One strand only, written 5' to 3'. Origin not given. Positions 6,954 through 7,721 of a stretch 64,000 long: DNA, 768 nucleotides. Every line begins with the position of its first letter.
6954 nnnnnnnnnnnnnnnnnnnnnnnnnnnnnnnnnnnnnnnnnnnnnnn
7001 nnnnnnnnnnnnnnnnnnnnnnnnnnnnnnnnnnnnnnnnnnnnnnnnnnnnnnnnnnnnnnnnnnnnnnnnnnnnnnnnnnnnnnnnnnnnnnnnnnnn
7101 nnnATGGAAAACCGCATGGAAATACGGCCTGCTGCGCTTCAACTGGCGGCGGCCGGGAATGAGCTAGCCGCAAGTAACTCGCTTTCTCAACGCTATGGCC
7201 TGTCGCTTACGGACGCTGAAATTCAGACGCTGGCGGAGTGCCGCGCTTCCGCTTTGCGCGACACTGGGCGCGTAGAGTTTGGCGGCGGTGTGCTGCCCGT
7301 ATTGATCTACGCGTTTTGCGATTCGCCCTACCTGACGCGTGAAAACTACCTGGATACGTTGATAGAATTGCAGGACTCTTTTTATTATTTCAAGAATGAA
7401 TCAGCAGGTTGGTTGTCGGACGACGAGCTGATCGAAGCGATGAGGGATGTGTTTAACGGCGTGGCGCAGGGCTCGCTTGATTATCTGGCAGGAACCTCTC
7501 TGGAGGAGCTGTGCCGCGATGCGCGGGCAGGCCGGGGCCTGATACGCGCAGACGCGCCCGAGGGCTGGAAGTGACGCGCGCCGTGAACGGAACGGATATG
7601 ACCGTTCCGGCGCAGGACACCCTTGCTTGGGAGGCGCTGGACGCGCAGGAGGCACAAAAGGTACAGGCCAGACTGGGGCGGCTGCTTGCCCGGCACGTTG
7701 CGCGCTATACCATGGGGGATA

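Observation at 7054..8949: Translationally coupled three-gene operon: two uncharacterized proteins fused by overlapping stop/start codons to a DUF523/TudS-like Fe-S desulfidase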

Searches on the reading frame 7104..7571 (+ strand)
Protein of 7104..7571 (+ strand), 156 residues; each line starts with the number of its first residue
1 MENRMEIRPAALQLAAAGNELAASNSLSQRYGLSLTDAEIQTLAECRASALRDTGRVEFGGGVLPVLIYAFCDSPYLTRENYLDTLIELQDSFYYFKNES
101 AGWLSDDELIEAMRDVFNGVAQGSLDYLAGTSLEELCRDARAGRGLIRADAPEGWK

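Call 3: search_protein_families(library=pfam, proteins=[window:7104-7571:+], max_evalue=0.01)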
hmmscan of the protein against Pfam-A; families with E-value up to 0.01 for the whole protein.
window:7104-7571:+ (156 aa): 1 family
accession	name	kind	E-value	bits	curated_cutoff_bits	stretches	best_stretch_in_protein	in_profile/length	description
PF19848.4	DUF6323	-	2e-45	154.1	30.6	1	20-143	1-124/127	Family of unknown function (DUF6323)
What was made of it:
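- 7104..7574 (+): Gene A: DUF6323 protein, 156 aa, acidic (pI 4.4), six helices. Pfam PF19848, E 2e-45 (call 3).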

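Call 4: search_protein_families(library=ncbifam, proteins=[window:7104-7571:+], max_evalue=0.01)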
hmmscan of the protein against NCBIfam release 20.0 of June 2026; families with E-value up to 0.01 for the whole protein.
window:7104-7571:+ (156 aa): 0 families

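Call 18: find_homologous_proteins(query=window:7104-7571:+, max_evalue=0.001)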
Query window:7104-7571:+ (156 aa): 1569 proteins with E <= 0.001 among 1650 candidates; the best 120 are listed.
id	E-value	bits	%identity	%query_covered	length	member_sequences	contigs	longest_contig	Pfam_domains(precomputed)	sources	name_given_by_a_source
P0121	3.4e-96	337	99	100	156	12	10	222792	PF19848.5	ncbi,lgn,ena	-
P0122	9.8e-52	193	64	92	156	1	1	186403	PF19848.5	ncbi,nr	ncbi:MAG: DUF6323 family protein [Oscillospiraceae bacterium]|nr:DUF6323 family protein [Oscillospir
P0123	2.7e-50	188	62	92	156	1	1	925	PF19848.5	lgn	-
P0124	3.8e-50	188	62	92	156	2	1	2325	PF19848.5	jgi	jgi:hypothetical protein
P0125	4.5e-50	188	64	92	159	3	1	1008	PF19848.5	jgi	-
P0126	6.6e-50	187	63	92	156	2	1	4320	PF19848.5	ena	-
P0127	9.4e-50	187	62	92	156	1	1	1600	PF19848.5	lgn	-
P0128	1.1e-49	186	62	92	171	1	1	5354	PF19848.5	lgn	-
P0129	1.4e-49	186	62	90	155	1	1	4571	PF19848.5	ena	-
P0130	3.6e-49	185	62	92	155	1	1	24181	PF19848.5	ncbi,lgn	-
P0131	5.3e-49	184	62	92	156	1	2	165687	PF19848.5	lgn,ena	-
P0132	5.4e-49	184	58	99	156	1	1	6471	PF19848.5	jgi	jgi:hypothetical protein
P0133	6.5e-49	184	62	92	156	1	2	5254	PF19848.5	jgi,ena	-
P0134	6.6e-49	184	60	92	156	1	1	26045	PF19848.5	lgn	-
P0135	6.8e-49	184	65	85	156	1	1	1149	PF19848.5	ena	-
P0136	7.4e-49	184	59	99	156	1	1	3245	PF19848.5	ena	-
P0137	7.7e-49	184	63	88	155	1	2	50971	PF19848.5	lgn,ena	-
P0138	1.0e-48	183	64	92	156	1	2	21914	PF19848.5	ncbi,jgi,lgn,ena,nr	ncbi:MAG TPA: DUF6323 family protein [Oscillospiraceae bacterium]|nr:DUF6323 family protein [Oscillo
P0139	1.1e-48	183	65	88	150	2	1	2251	PF19848.5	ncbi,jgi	jgi:hypothetical protein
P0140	1.1e-48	183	60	95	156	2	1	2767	PF19848.5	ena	-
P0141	1.4e-48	183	60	92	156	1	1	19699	PF19848.5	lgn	-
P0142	1.6e-48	183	62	92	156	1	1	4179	PF19848.5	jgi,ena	-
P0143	1.9e-48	182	58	97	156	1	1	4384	PF19848.5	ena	-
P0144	2.0e-48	182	60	92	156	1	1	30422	PF19848.5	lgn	-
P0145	2.2e-48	182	59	92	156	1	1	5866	PF19848.5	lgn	-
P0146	2.4e-48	182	62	92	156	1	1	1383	PF19848.5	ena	-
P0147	2.8e-48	182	62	90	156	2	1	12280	PF19848.5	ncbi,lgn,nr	ncbi:MAG: DUF6323 family protein [Clostridia bacterium]|nr:DUF6323 family protein [Clostridia bacter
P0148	3.2e-48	182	62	91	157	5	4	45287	PF19848.5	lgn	-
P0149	6.7e-48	181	56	98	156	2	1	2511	PF19848.5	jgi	-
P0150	9.3e-48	180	67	85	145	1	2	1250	PF19848.5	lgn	-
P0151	9.7e-48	180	61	92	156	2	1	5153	PF19848.5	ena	-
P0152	1.1e-47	180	59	92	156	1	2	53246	PF19848.5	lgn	-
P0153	1.3e-47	180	59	95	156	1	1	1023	PF19848.5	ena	-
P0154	1.7e-47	179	64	84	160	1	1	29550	PF19848.5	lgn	-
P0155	1.8e-47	179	63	90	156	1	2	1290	PF19848.5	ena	-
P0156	2.0e-47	179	60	92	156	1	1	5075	PF19848.5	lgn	-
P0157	2.5e-47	179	61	92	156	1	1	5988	PF19848.5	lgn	-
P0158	2.7e-47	179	63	89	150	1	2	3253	PF19848.5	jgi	jgi:hypothetical protein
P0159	4.2e-47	178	60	90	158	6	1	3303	PF19848.5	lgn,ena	-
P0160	4.6e-47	178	61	89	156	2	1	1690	PF19848.5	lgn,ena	-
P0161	4.6e-47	178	62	92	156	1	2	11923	PF19848.5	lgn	-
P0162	6.5e-47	177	64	87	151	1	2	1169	PF19848.5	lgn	-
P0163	6.8e-47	177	62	89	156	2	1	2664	PF19848.5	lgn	-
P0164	7.4e-47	177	67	85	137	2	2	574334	PF19848.5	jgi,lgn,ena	-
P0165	8.7e-47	177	62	90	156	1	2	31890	PF19848.5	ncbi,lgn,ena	-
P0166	9.8e-47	177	61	92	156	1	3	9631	PF19848.5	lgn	-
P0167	1.2e-46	176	56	96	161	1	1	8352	PF19848.5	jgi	jgi:hypothetical protein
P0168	1.5e-46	176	59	90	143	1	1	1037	PF19848.5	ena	-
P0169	1.6e-46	176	59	92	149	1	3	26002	PF19848.5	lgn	-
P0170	1.8e-46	176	61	92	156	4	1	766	PF19848.5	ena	-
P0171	1.9e-46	176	60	92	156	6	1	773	PF19848.5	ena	-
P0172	2.1e-46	176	59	92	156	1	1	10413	PF19848.5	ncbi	ncbi:MAG: DUF6323 family protein [Oscillospiraceae bacterium]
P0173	3.5e-46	175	55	99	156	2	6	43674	PF19848.5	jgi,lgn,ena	-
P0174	3.6e-46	175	59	92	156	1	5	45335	PF19848.5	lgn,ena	-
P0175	4.0e-46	175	66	85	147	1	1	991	PF19848.5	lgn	-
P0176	5.2e-46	174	59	92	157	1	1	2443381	PF19848.5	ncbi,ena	-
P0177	5.2e-46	174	57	97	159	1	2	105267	PF19848.5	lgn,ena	-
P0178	5.6e-46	174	67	85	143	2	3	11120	PF19848.5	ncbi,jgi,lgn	jgi:hypothetical protein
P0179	6.5e-46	174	64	85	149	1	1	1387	PF19848.5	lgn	-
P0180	6.7e-46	174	60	92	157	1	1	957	PF19848.5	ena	-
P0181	7.2e-46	174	59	92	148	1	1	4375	PF19848.5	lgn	-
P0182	7.2e-46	174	59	92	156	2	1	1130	PF19848.5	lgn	-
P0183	7.7e-46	174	62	85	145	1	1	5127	PF19848.5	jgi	-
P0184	1.1e-45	173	59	92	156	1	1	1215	PF19848.5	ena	-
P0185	1.1e-45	173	58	92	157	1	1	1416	PF19848.5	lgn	-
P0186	1.2e-45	173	57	92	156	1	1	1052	PF19848.5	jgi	jgi:hypothetical protein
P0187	1.2e-45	173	59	90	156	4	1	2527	PF19848.5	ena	-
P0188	1.4e-45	173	63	83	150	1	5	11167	PF19848.5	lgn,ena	-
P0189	1.5e-45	173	59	90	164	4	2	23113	PF19848.5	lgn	-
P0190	1.5e-45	173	64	80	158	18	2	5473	PF19848.5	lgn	-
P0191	1.8e-45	173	57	92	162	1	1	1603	PF19848.5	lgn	-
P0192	1.9e-45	173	59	86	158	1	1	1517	PF19848.5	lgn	-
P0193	2.0e-45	172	57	92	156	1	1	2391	PF19848.5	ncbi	ncbi:MAG: DUF6323 family protein [Oscillospiraceae bacterium]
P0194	2.5e-45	172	63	84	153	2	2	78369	PF19848.5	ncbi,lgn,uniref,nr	ncbi:DUF6323 family protein [Papillibacter cinnamivorans]|uniref:Uncharacterized protein n=1 Tax=Pap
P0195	2.8e-45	172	63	84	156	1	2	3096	PF19848.5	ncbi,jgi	jgi:hypothetical protein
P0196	3.0e-45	172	62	90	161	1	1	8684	PF19848.5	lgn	-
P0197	3.0e-45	172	58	92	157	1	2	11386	PF19848.5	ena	-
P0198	3.1e-45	172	60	92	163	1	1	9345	PF19848.5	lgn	-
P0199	3.1e-45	172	59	87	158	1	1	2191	PF19848.5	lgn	-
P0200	3.3e-45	172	63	88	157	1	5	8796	PF19848.5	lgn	-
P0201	3.5e-45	172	59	90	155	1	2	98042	PF19848.5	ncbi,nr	ncbi:MAG: hypothetical protein EOM54_05945 [Clostridia bacterium]|nr:hypothetical protein [Clostridi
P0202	4.2e-45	171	57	92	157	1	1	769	PF19848.5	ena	-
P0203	4.4e-45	171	58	92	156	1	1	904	PF19848.5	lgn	-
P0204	5.1e-45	171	57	95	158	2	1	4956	PF19848.5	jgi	-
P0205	5.2e-45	171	59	92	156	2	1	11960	PF19848.5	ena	-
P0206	5.5e-45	171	62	85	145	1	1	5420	PF19848.5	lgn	-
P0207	5.6e-45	171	55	96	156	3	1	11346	PF19848.5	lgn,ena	-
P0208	5.6e-45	171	59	92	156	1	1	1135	PF19848.5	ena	-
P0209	7.8e-45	171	59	90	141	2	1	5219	PF19848.5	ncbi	-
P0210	8.0e-45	171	61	85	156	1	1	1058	PF19848.5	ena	-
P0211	8.1e-45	171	57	92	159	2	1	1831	PF19848.5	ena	-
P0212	8.1e-45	171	62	83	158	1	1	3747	PF19848.5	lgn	-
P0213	8.3e-45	171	56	92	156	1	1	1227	PF19848.5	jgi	-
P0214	8.4e-45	170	59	92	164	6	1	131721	PF19848.5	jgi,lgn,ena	-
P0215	9.0e-45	170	63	92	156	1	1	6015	PF19848.5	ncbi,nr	ncbi:MAG: DUF6323 family protein [Eubacteriales bacterium]|nr:DUF6323 family protein [Eubacteriales 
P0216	9.9e-45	170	55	92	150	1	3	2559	PF19848.5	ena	-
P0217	1.2e-44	170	59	92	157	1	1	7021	PF19848.5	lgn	-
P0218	1.2e-44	170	57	92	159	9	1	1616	PF19848.5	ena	-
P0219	1.2e-44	170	57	92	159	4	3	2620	PF19848.5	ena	-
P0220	1.2e-44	170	59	92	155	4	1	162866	PF19848.5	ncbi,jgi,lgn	-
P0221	1.3e-44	170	57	92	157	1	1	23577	PF19848.5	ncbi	-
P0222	1.4e-44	170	57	90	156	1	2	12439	PF19848.5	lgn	-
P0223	1.5e-44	170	53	92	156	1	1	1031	PF19848.5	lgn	-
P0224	1.5e-44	170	64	85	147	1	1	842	PF19848.5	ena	-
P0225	1.7e-44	169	55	96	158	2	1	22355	PF19848.5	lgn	-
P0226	1.7e-44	169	60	89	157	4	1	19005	PF19848.5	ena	-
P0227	1.9e-44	169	64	85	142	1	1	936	PF19848.5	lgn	-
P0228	2.2e-44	169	55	92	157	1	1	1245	PF19848.5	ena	-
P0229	2.2e-44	169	55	100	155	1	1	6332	PF19848.5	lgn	-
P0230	2.3e-44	169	57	90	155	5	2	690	PF19848.5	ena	-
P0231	2.4e-44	169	56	92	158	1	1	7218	PF19848.5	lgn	-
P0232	2.4e-44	169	57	92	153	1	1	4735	PF19848.5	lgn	-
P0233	2.5e-44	169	60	92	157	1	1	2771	PF19848.5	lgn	-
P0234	2.7e-44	169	57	91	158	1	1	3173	PF19848.5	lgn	-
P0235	2.9e-44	169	63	92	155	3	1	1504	PF19848.5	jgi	jgi:hypothetical protein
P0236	3.0e-44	169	57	92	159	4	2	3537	PF19848.5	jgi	-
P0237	3.2e-44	169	57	92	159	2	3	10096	PF19848.5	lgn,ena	-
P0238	3.2e-44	169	59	93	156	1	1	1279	PF19848.5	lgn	-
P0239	4.1e-44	168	59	90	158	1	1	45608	PF19848.5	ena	-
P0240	4.2e-44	168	59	90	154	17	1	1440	PF19848.5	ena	-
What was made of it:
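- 7104..7574 (+): 1569 homologues found (call 18).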

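Call 23: search_solved_structures(query=A4, max_evalue=1)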
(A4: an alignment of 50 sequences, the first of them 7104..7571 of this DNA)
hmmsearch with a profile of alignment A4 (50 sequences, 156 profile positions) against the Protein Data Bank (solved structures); distinct sequences matched with E-value up to 1: 4.
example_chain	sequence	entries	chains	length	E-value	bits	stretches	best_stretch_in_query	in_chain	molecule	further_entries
4v5i_AS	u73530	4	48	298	0.0083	18.9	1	87-133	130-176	ORF15 | Distal tail protein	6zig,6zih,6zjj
2x53_S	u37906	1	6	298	0.0083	18.9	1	87-133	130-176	ORF15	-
2wzp_P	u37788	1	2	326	0.0093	18.7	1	87-133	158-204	LACTOCOCCAL PHAGE P2 ORF15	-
9in6_M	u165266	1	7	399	0.52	13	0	102-145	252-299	major capsid of VP1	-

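Call 33: predict_structure(alignment_id=A4)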
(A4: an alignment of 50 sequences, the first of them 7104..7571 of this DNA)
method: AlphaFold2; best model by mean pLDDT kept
length: 156 residues; sequences in the alignment: 50
mean_pLDDT: 83.3   pTM: 0.78
mean pLDDT of the five models: 83.3, 83.4, 83.3, 82.7, 80.0
residues with pLDDT >= 90: 80; 70-90: 52; 50-70: 10; < 50: 14
segments of 3 or more residues with pLDDT < 50: 1-7, 150-156
pLDDT, mean of each block of 10 residues (from residue 1): 51 84 91 95 90 76 89 96 96 90 88 93 91 84 65 37
secondary structure, 60 per line:
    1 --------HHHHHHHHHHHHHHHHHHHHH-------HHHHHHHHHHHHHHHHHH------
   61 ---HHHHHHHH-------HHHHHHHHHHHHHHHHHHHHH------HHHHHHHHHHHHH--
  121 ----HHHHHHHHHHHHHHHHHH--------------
elements in order: H9-29 H37-54 H64-71 H79-99 H106-118 H125-142

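Call 39: search_protein_families(library=padloc, proteins=[window:7104-7571:+], max_evalue=1)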
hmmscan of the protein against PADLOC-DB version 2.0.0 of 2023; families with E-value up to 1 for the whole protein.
window:7104-7571:+ (156 aa): 0 families

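Call 40: search_protein_families(library=phrogs, proteins=[window:7104-7571:+], max_evalue=1)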
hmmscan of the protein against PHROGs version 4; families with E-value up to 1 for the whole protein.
window:7104-7571:+ (156 aa): 3 families
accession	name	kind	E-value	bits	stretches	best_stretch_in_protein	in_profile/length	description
phrog_12051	-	unknown function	0.085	13.8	0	101-132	2-31/49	-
phrog_22468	-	unknown function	0.14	12.6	1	73-152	20-98/296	-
phrog_32456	-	unknown function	0.17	13.3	1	85-111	45-71/83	-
